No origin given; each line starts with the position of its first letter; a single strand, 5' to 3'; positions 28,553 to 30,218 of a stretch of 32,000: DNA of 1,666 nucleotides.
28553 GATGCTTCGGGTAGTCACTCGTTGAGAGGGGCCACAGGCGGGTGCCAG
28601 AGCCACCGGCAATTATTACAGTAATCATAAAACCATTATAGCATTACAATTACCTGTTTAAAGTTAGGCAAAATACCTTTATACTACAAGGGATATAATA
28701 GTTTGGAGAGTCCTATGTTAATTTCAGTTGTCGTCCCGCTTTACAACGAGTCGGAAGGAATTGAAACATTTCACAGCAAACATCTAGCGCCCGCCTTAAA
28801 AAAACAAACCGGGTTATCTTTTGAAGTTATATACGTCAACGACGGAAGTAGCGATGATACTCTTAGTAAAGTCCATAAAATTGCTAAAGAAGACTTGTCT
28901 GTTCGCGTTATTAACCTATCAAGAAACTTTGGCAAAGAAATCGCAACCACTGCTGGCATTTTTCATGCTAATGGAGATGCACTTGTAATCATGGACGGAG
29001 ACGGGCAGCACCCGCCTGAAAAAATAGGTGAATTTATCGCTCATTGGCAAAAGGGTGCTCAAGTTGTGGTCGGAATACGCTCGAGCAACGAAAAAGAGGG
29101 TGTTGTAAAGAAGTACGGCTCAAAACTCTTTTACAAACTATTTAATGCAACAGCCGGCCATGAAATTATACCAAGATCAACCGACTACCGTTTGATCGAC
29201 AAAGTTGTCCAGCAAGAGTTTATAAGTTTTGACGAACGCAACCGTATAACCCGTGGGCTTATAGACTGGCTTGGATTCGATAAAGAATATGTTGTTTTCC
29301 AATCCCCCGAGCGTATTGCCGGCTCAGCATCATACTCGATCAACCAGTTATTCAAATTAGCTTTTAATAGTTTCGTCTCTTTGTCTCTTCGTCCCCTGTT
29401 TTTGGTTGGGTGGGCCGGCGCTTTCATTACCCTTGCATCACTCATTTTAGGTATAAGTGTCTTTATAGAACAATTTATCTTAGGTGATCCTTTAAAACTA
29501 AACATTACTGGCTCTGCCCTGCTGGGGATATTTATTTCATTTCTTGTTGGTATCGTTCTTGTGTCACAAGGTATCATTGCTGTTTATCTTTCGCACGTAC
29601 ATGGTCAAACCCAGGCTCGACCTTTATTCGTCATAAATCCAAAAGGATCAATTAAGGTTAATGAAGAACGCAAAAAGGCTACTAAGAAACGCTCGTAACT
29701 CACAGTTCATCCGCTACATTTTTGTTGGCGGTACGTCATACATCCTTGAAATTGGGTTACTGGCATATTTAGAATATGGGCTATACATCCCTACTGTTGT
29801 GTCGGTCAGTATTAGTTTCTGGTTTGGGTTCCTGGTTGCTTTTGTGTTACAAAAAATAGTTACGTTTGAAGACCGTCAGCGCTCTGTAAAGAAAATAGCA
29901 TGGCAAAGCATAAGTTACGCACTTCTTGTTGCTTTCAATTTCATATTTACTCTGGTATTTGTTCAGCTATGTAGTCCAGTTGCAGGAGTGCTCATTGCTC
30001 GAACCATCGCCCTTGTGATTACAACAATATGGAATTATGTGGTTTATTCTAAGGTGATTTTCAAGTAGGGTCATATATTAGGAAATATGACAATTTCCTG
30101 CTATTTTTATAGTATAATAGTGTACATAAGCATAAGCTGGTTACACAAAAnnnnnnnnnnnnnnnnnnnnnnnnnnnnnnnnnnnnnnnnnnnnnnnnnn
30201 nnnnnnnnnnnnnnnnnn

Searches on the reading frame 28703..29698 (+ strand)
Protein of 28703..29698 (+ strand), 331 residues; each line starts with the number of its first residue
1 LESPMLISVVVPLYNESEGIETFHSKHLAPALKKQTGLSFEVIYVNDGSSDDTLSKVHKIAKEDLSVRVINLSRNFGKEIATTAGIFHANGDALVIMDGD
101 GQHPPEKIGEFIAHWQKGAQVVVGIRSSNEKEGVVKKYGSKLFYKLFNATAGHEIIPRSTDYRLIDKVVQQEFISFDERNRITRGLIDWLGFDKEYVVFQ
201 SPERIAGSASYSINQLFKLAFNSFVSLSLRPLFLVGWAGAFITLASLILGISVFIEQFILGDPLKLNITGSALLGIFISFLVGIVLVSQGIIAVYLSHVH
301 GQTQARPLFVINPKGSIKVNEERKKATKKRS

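Call 40: search_protein_families(library=pfam, proteins=[window:28703-29698:+], max_evalue=0.001)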
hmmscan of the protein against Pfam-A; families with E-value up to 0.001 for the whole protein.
window:28703-29698:+ (331 aa): 3 families
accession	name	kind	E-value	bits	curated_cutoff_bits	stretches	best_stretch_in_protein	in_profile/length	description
PF00535.33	Glycos_transf_2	-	4.2e-29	102.1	23.3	1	8-167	1-161/168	Glycosyl transferase family 2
PF10111.15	Glyco_tranf_2_2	-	1.2e-06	28.7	27.3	1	8-108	1-99/276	Glycosyltransferase like family 2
PF13641.12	Glyco_tranf_2_3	-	0.00022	21.8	27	1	7-138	3-135/230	Glycosyltransferase like family 2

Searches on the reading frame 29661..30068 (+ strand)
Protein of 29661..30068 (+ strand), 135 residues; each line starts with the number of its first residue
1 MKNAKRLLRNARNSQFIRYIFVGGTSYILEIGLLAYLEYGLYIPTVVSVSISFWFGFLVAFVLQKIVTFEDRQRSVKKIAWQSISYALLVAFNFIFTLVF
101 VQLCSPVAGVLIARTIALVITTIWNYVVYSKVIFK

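Call 40: search_protein_families(library=pfam, proteins=[window:29661-30068:+], max_evalue=0.001)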
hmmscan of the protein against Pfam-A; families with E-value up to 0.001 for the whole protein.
window:29661-30068:+ (135 aa): 1 family
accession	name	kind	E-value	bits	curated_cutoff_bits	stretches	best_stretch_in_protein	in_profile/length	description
PF04138.20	GtrA_DPMS_TM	-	3.2e-13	50.3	26.1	1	18-134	1-117/117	GtrA/DPMS, transmembrane domain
